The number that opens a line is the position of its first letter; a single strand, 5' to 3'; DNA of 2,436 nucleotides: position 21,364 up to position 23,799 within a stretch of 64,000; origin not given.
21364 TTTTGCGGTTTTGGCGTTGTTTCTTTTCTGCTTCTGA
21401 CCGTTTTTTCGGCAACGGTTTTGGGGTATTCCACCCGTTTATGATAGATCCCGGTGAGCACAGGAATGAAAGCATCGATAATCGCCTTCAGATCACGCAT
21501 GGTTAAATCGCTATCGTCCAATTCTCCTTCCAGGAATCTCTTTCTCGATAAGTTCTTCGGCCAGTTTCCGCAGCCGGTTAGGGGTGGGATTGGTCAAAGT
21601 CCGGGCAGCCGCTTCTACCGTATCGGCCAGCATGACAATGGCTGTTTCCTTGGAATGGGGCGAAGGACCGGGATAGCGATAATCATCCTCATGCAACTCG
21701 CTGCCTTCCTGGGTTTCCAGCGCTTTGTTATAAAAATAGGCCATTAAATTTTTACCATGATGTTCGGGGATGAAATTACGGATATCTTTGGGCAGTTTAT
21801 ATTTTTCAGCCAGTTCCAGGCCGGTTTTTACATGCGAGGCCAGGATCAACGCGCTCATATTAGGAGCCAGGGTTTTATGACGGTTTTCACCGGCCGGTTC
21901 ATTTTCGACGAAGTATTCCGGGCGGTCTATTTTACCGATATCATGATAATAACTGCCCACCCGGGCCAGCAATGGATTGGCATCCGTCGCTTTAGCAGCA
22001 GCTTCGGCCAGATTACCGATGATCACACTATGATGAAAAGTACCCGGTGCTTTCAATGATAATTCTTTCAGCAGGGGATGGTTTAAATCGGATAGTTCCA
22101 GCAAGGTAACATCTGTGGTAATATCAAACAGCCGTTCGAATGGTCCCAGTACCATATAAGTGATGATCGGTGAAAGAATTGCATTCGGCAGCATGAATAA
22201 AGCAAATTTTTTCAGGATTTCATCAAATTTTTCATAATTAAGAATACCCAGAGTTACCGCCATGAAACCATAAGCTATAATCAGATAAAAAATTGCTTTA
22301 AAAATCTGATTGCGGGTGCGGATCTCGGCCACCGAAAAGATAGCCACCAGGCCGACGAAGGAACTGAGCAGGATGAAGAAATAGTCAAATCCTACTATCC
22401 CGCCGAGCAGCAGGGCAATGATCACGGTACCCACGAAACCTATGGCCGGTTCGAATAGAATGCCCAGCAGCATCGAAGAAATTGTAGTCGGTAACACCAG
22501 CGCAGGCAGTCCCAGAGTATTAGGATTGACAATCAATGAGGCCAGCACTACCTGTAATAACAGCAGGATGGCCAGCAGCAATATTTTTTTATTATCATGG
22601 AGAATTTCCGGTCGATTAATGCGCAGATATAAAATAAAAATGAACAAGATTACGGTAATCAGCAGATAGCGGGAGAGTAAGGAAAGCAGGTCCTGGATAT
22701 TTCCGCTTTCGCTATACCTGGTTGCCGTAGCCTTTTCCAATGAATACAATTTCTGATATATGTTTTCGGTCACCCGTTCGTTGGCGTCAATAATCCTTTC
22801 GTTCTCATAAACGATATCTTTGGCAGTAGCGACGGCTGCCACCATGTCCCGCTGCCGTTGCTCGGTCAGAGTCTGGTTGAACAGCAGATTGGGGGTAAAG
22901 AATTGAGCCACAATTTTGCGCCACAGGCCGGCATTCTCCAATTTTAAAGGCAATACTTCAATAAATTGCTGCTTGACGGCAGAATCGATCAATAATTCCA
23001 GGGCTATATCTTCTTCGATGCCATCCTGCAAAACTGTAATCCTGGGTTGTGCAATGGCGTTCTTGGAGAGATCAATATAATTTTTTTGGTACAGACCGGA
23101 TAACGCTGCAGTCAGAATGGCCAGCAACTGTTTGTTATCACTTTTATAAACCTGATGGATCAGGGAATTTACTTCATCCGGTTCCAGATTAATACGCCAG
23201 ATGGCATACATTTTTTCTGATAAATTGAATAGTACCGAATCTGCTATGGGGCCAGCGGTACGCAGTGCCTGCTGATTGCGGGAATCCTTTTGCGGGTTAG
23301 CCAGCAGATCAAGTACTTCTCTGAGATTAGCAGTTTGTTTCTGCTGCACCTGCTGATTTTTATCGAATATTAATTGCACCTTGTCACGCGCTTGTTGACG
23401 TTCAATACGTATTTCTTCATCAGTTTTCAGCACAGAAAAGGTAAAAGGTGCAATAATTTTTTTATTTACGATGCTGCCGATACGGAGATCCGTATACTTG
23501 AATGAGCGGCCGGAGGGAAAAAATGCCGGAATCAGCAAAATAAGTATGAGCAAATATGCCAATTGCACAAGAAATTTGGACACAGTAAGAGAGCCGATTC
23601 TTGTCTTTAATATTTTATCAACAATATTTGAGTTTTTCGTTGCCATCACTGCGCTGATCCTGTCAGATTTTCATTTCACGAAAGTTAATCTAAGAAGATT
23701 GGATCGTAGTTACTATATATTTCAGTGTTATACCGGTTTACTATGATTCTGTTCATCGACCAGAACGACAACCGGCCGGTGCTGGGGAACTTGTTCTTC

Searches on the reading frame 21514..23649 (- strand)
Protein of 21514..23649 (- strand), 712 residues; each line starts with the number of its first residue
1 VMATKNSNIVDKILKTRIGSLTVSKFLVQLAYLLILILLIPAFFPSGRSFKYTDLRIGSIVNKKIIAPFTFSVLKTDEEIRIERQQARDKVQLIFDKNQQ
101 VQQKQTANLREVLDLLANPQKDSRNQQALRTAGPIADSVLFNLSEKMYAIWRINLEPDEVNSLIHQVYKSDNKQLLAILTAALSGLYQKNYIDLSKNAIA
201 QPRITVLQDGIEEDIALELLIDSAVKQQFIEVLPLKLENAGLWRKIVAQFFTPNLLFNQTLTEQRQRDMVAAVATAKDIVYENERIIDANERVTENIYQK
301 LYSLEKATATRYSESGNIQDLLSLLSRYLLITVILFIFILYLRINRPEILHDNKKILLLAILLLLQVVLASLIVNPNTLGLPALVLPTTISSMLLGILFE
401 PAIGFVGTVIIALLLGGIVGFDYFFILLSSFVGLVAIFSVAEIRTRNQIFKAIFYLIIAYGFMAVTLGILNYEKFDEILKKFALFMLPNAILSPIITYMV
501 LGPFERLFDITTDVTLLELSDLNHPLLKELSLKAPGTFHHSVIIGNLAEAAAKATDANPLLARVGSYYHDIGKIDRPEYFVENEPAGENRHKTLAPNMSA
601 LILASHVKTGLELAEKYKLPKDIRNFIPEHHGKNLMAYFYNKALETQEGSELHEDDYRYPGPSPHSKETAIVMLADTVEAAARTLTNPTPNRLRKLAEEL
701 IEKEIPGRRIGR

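Call 53: search_protein_families(library=pfam, proteins=[window:21514-23649:-], max_evalue=0.00001)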
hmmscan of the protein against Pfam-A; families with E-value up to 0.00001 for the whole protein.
window:21514-23649:- (712 aa): 3 families
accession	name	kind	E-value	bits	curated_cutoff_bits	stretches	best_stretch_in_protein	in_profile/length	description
PF07698.17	7TM-7TMR_HD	-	9.1e-29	101.2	29.4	1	322-512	2-190/190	7TM receptor with intracellular HD hydrolase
PF07697.16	7TMR-HDED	-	1.3e-23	84.6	27.6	1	57-304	2-220/224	7TM-HD extracellular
PF01966.28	HD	-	4.4e-14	53.2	22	1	537-680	1-115/116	HD domain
